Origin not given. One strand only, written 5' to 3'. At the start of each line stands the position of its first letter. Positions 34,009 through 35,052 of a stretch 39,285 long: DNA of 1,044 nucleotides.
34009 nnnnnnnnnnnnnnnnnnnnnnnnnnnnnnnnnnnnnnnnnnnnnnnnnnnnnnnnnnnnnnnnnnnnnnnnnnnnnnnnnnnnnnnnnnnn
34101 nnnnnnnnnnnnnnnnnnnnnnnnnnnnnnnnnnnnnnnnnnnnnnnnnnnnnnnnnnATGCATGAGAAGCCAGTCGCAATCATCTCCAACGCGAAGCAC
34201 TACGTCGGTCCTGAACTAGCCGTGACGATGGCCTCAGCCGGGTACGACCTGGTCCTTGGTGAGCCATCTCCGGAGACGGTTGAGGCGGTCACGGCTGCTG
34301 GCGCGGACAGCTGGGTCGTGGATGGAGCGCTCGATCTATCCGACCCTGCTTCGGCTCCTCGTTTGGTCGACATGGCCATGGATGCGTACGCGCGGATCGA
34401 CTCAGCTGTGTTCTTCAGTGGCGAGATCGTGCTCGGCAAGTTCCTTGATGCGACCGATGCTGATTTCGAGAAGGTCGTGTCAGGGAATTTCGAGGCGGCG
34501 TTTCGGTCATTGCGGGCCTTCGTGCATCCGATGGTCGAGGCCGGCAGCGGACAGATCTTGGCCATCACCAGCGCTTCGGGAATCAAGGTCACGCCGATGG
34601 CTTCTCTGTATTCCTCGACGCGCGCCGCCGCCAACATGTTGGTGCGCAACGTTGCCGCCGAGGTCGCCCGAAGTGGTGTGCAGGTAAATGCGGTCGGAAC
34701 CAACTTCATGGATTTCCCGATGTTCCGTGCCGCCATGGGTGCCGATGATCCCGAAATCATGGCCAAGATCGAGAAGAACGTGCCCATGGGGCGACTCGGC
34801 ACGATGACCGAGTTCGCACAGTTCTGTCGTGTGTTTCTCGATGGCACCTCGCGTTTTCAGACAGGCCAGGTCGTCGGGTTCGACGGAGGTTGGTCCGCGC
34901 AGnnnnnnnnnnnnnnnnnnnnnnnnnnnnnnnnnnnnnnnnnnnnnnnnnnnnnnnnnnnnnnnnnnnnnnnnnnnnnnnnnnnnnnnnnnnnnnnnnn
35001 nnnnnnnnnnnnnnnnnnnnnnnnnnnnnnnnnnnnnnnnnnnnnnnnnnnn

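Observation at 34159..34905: SDR-fold protein with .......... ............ signature motifs instead of an NAD(P) site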

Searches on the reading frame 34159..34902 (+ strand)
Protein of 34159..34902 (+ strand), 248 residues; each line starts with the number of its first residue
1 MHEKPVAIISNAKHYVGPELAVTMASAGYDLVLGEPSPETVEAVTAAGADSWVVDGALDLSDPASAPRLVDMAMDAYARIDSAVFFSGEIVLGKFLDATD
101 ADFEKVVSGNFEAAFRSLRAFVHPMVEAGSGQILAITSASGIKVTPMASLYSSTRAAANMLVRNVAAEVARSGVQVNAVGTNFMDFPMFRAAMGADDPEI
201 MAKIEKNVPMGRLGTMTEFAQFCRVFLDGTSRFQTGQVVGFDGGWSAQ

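Call 5: search_protein_families(library=pfam, proteins=[window:34159-34902:+], max_evalue=0.01)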
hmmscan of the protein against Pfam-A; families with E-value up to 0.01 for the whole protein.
window:34159-34902:+ (248 aa): 2 families
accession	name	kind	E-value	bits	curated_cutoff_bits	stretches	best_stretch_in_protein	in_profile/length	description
PF13561.12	adh_short_C2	-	5.9e-35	121.4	27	1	17-246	9-236/236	Enoyl-(Acyl carrier protein) reductase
PF00106.31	adh_short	-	1.6e-26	93.4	26.6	1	6-190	2-188/195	short chain dehydrogenase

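Call 6: search_solved_structures(query=window:34159-34902:+, max_evalue=0.001, show_alignments=3)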
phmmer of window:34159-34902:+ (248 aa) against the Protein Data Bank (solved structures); distinct sequences matched with E-value up to 0.001: 503 (the best 60 are shown).
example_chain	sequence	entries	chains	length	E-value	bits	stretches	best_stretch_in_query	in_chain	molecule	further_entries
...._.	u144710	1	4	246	8.9e-83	280.7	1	2-246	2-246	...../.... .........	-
8hqp_A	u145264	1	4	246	8e-81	274.3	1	2-246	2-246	AbHheG_m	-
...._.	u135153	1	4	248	1.5e-78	266.9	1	4-246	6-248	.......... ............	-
6i9w_A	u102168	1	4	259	1.3e-59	205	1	3-247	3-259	Putative oxidoreductase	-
6i9v_A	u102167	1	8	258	1.5e-59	204.8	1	3-247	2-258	Putative oxidoreductase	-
6i9u_A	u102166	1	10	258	1.5e-58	201.5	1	3-247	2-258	Putative oxidoreductase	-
5o30_A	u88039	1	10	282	2.1e-58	201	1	3-247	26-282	Putative oxidoreductase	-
7qy3_A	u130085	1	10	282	2.7e-57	197.4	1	3-247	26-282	Putative oxidoreductase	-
7djs_A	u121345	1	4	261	5.6e-22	81.8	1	6-247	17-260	SDR family oxidoreductase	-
3v2h_A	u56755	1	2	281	6.2e-21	78.4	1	6-248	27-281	D-beta-hydroxybutyrate dehydrogenase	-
8y7r_A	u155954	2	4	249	1.3e-20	77.4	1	6-247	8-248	NAD(P)-dependent dehydrogenase (Short-subunit alcohol dehydrogenase family)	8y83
3uxy_A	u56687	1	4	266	3.3e-20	76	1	21-245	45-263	Short-chain dehydrogenase/reductase SDR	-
2hq1_A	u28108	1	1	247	5.4e-20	75.4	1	6-244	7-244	Glucose/ribitol dehydrogenase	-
6a41_A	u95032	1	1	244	1.1e-19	74.3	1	6-246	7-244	dehalogenase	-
5x8h_A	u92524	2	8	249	1.2e-19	74.2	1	4-247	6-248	Short-chain dehydrogenase reductase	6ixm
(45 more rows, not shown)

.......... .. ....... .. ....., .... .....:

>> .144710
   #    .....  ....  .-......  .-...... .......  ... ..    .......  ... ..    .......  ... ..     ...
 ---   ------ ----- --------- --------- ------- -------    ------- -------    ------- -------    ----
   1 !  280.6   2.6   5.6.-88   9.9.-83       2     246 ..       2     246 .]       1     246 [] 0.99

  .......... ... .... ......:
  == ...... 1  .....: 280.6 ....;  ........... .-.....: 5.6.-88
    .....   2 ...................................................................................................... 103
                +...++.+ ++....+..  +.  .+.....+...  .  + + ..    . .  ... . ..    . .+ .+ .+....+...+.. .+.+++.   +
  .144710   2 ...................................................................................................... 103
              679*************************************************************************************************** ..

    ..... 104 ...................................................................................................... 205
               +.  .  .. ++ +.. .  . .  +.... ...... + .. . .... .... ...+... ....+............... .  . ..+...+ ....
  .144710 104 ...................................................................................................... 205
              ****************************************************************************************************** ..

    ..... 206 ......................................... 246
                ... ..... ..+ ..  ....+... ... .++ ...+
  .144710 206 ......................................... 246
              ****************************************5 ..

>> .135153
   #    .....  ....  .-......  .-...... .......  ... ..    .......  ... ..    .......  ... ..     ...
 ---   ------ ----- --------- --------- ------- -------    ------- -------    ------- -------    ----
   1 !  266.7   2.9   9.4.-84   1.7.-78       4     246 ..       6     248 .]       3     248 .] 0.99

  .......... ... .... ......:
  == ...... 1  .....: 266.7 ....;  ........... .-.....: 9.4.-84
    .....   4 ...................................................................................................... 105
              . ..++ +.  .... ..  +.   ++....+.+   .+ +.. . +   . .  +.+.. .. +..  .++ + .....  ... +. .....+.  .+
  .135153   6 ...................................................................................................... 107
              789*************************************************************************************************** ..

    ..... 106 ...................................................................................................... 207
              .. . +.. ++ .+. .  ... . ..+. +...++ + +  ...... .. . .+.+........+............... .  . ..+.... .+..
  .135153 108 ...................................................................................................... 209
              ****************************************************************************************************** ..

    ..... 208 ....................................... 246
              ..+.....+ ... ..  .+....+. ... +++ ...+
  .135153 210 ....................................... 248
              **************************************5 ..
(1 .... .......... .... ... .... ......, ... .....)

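Call 9: find_homologous_proteins(query=window:34159-34902:+, max_evalue=1e-10)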
Query window:34159-34902:+ (248 aa): 2676 proteins with E <= 1e-10 among 6299 candidates; the best 120 are listed.
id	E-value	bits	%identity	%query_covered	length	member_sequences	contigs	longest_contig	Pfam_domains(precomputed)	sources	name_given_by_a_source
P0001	1.2e-149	514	96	100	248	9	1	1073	PF13561.13,PF00106.32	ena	-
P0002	2.7e-139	480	88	100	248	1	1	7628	PF13561.13,PF00106.32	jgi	-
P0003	1.1e-134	465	86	100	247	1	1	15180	PF13561.13,PF00106.32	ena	-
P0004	8.1e-134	462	85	100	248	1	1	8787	PF13561.13,PF00106.32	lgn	-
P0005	9.2e-134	462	84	100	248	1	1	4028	PF13561.13,PF00106.32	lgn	-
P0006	5.1e-133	460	83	100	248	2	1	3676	PF13561.13,PF00106.32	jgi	-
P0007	5.3e-133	460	85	100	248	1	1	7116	PF13561.13,PF00106.32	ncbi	-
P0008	7.1e-133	459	86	100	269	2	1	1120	PF13561.13,PF00106.32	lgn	-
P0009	3.5e-132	457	85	100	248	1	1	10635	PF13561.13,PF00106.32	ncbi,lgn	-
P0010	7.6e-132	456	85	100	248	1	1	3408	PF13561.13,PF00106.32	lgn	-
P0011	8.9e-132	456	83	100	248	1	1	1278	PF13561.13,PF00106.32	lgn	-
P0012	1.2e-131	455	82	100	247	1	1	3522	PF13561.13,PF00106.32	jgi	-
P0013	2.0e-131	455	85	100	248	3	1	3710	PF13561.13,PF00106.32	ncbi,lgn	-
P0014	2.4e-131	454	85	100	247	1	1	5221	PF13561.13,PF00106.32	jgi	jgi:NAD(P)-dependent dehydrogenase (short-subunit alcohol dehydrogenase family)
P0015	4.2e-131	454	83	100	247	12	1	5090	PF13561.13,PF00106.32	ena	-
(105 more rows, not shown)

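Call 20: search_solved_structures(query=window:34159-34902:+, max_evalue=1e-50, show_alignments=5)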
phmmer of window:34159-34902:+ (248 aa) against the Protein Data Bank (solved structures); distinct sequences matched with E-value up to 1e-50: 8.
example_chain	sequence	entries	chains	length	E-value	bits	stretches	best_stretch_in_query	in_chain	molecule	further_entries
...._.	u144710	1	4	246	8.9e-83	280.7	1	2-246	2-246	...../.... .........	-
8hqp_A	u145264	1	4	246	8e-81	274.3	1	2-246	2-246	AbHheG_m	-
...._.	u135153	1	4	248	1.5e-78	266.9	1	4-246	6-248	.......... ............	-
6i9w_A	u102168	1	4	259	1.3e-59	205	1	3-247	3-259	Putative oxidoreductase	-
6i9v_A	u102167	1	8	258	1.5e-59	204.8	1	3-247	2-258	Putative oxidoreductase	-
6i9u_A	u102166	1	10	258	1.5e-58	201.5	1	3-247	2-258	Putative oxidoreductase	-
5o30_A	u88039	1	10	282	2.1e-58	201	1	3-247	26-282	Putative oxidoreductase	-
7qy3_A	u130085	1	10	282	2.7e-57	197.4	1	3-247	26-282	Putative oxidoreductase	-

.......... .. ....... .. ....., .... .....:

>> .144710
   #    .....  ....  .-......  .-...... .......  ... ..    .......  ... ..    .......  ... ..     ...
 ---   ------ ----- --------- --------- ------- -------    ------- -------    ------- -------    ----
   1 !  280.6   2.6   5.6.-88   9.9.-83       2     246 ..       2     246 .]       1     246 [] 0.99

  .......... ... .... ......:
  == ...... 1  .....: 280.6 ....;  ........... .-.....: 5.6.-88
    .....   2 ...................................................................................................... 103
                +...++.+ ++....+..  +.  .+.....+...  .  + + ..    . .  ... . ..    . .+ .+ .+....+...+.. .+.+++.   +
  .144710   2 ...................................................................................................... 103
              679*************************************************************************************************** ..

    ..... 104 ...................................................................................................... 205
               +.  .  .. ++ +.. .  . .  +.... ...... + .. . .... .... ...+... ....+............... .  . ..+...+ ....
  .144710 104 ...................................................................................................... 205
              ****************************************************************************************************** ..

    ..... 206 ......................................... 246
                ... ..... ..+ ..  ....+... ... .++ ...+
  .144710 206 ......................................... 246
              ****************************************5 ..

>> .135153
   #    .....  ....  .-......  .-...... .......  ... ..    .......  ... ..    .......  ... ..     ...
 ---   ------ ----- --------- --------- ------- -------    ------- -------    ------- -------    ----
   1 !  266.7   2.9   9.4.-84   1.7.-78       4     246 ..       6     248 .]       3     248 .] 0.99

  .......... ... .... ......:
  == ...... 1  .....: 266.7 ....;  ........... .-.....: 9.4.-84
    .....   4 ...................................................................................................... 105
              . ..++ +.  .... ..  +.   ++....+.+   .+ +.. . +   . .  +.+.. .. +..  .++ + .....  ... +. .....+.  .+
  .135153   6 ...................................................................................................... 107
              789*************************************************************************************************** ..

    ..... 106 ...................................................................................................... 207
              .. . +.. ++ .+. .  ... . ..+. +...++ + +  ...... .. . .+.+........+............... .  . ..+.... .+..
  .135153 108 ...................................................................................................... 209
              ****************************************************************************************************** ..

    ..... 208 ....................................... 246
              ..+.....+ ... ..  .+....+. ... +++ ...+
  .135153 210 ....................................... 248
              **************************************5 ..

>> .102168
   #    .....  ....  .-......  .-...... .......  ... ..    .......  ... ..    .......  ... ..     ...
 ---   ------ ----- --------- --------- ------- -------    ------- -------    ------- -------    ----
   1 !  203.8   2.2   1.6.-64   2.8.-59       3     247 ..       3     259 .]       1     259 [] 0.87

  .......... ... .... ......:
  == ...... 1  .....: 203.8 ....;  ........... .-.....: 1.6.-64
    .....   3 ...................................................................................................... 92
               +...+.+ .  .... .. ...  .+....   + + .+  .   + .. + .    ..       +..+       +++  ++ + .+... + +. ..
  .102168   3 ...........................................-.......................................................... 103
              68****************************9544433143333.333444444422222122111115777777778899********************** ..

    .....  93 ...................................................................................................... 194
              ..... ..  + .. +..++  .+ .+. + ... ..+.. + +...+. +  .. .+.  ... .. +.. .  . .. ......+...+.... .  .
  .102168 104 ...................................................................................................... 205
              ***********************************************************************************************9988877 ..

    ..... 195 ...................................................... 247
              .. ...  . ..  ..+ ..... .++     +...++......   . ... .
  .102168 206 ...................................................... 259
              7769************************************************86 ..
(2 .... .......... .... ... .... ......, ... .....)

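Call 24: find_related_loci(query=A1, collection=genome_contigs, flank=6000)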
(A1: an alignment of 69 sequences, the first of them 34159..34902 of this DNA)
Query A1 (248 aa) in genome_contigs; peptide patterns used: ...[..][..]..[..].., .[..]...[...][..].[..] (x = any residue, [..] = any of these).
277 stretches matched a pattern; 213 encode a relative of the query (tblastn E <= 1e-3); the best 80 are kept; 80 distinct loci.
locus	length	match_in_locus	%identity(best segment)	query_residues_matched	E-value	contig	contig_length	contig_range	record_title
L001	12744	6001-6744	85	1-248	6e-141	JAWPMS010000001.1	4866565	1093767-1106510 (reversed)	MAG: Acidimicrobiia bacterium isolate Padam5 contig_1818, whole genome shotgun sequence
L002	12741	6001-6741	83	1-247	9e-141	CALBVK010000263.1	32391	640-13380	MAG: uncultured Acidimicrobiales bacterium isolate B4_Bin_METABAT__42_1 genome assembly, contig: c_000000607228, whole g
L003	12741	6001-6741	81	1-247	4e-138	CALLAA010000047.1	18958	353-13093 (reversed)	MAG: uncultured Acidimicrobiales bacterium isolate L1_Bin_MAXBIN__035_sub_1 genome assembly, contig: c_000000585154, who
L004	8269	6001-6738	83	2-247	7e-138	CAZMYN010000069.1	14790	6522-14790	MAG TPA_asm: uncultured Acidimicrobiales bacterium isolate binchicken_co400_21 genome assembly, contig: NODE_414_length_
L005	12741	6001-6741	80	1-247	2e-136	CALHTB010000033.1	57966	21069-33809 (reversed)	MAG: uncultured Acidimicrobiales bacterium isolate R2_Bin_MAXBIN__008_sub_1 genome assembly, contig: c_000002961274, who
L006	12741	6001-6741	81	1-247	6e-136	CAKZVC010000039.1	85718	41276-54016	MAG: uncultured Acidimicrobiales bacterium isolate L4_Bin_MAXBIN__068_sub_1 genome assembly, contig: c_000000729452, who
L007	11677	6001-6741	77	1-247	1e-127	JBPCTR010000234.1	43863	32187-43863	MAG: Acidimicrobiales bacterium isolate MAG_seacave_88 S1Ck127_13855306, whole genome shotgun sequence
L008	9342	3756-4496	77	1-247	6e-126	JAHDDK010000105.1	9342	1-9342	MAG: Acidimicrobiales bacterium isolate MAG-156 RZ_20697, whole genome shotgun sequence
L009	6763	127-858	74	3-246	3e-123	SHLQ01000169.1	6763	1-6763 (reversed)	MAG: Acidimicrobiales bacterium isolate MetaBAT.bin.19 NODE_3716_length_6763_cov_10.083184, whole genome shotgun sequenc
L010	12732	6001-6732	70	4-247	1e-116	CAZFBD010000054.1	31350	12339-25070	MAG TPA_asm: uncultured Acidimicrobiales bacterium isolate SRP268394_co1_170 genome assembly, contig: NODE_2398_length_3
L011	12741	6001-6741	70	1-247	3e-116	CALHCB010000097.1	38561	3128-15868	MAG: uncultured Acidimicrobiales bacterium isolate R4_Bin_Bin_147_sub_1 genome assembly, contig: c_000003516506, whole g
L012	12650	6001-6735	71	1-245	1e-115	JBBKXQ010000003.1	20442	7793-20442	MAG: Acidimicrobiales bacterium isolate metabat_bins.134 k119_2113630, whole genome shotgun sequence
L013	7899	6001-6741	70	1-247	6e-115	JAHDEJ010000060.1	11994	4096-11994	MAG: Acidimicrobiales bacterium isolate MAG-179 RZ_15210, whole genome shotgun sequence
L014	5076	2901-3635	71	4-248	4e-115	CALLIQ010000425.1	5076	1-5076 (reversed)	MAG: uncultured Acidimicrobiales bacterium isolate B4_Bin_METABAT__56_1 genome assembly, contig: c_000000273932, whole g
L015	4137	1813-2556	69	1-248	8e-116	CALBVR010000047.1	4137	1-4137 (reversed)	MAG: uncultured Acidimicrobiales bacterium isolate L2_Bin_Bin_149_1 genome assembly, contig: c_000000551914, whole genom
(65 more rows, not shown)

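Call 27: predict_structure(alignment_id=A1)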
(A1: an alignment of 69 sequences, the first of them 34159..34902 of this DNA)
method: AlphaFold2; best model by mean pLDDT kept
length: 248 residues; sequences in the alignment: 69
mean_pLDDT: 90.1   pTM: 0.89
mean pLDDT of the five models: 90.1, 89.4, 88.9, 88.5, 84.6
residues with pLDDT >= 90: 165; 70-90: 68; 50-70: 7; < 50: 8
segments of 3 or more residues with pLDDT < 50: 143-145, 245-248
pLDDT, mean of each block of 10 residues (from residue 1): 90 93 98 98 98 95 97 98 91 87 93 97 97 86 61 91 97 95 82 85 85 91 94 89 59
secondary structure, 60 per line:
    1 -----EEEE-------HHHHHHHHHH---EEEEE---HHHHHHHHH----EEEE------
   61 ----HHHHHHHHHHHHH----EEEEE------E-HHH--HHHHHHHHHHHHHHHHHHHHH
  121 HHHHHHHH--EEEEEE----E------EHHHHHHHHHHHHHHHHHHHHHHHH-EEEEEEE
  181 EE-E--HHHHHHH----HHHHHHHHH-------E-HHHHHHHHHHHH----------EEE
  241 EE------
elements in order: E6-9 H17-26 E30-34 H38-46 E51-54 H65-77 E82-86 H100-128 E131-136 H149-172 E174-182 H187-193 H198-206 H216-227 E238-242

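Call 28: search_protein_representatives(protein=window:34159-34902:+)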
Query: 248 residues. Proteins with E-value up to 0.001 (for the whole library): 55590; up to 1e-10: 7780; up to 1e-30: 29. The best 150 are listed.
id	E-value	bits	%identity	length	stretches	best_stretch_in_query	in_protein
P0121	3.0e-74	265.9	55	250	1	3-246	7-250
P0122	2.5e-71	256.4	56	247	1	5-246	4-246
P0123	6.1e-70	251.9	55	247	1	3-245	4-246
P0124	4.1e-67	242.6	69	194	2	118-246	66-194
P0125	1.0e-63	231.5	48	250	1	4-246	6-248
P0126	2.3e-61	223.8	53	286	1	3-221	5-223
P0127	5.7e-60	219.2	51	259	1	1-247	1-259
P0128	1.8e-58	214.3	50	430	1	2-247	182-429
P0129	4.9e-57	209.6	47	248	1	3-246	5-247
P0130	4.8e-55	203.1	54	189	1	60-245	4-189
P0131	4.8e-47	177.0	41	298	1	4-246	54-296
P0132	2.0e-44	168.4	57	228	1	91-246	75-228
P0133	7.8e-44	166.5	46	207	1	52-246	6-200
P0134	2.0e-43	165.1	39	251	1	4-247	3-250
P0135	2.1e-39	152.0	38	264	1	3-246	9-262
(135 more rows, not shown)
